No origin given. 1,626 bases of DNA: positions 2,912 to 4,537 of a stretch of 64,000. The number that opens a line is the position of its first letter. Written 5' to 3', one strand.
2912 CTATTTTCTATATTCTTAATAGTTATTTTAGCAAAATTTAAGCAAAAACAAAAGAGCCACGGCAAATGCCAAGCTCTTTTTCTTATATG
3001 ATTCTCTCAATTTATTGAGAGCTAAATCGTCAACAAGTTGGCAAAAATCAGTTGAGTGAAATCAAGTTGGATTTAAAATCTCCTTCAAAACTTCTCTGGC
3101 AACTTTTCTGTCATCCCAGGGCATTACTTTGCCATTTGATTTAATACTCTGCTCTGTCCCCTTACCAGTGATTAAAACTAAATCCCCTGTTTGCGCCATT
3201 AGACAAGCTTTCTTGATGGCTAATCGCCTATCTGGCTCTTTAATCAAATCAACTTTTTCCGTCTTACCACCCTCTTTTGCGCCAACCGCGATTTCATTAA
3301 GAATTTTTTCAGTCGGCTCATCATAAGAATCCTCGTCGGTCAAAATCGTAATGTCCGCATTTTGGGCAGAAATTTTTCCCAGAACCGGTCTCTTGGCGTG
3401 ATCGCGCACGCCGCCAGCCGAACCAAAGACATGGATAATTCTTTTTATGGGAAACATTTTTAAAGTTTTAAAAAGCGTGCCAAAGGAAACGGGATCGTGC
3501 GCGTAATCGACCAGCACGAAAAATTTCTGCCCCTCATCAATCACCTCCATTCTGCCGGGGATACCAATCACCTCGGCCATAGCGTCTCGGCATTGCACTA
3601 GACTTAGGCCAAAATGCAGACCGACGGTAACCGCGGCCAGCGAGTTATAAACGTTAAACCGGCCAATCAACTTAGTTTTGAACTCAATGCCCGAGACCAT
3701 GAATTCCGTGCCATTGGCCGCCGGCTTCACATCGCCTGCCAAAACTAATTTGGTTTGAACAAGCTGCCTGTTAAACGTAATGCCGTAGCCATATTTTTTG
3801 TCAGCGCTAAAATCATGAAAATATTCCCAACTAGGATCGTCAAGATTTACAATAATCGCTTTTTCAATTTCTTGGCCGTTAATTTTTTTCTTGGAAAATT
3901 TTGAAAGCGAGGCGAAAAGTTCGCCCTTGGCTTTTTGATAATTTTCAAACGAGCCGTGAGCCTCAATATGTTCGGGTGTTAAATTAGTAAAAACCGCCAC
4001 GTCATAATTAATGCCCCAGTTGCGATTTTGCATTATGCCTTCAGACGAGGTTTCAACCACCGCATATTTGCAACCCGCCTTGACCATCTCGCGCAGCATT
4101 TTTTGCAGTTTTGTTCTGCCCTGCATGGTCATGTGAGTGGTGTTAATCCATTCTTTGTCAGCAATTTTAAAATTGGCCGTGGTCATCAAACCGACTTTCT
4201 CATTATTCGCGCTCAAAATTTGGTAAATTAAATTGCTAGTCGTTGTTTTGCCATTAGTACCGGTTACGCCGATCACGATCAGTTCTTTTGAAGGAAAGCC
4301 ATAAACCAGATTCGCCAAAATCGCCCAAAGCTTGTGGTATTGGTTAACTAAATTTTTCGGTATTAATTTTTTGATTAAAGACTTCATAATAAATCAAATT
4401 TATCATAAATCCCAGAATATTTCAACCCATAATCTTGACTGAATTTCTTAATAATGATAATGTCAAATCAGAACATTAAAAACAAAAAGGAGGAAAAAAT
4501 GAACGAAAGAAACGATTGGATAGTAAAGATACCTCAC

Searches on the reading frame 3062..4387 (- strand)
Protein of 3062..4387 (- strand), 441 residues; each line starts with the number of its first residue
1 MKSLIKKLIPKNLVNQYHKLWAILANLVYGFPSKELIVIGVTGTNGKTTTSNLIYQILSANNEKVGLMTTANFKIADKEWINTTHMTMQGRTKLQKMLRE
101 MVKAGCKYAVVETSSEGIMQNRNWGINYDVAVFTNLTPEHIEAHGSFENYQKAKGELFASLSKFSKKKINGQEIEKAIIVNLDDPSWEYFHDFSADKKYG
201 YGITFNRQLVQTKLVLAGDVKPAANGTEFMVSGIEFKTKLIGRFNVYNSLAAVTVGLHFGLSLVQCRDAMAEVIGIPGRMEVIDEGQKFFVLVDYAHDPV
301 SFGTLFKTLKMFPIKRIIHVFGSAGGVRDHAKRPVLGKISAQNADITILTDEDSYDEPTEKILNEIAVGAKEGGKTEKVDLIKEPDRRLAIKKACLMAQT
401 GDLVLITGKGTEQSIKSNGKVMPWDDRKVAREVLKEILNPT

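Call 66: search_protein_families(library=pfam, proteins=[window:3062-4387:-], max_evalue=0.00001)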
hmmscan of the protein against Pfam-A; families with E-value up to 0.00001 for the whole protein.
window:3062-4387:- (441 aa): 2 families
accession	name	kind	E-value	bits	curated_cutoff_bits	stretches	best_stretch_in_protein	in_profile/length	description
PF08245.18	Mur_ligase_M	-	1.2e-45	156.4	24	1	41-255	1-199/200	Mur ligase middle domain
PF02875.26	Mur_ligase_C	-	1e-23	84.9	28.4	1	278-410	1-127/127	Mur ligase, glutamate ligase domain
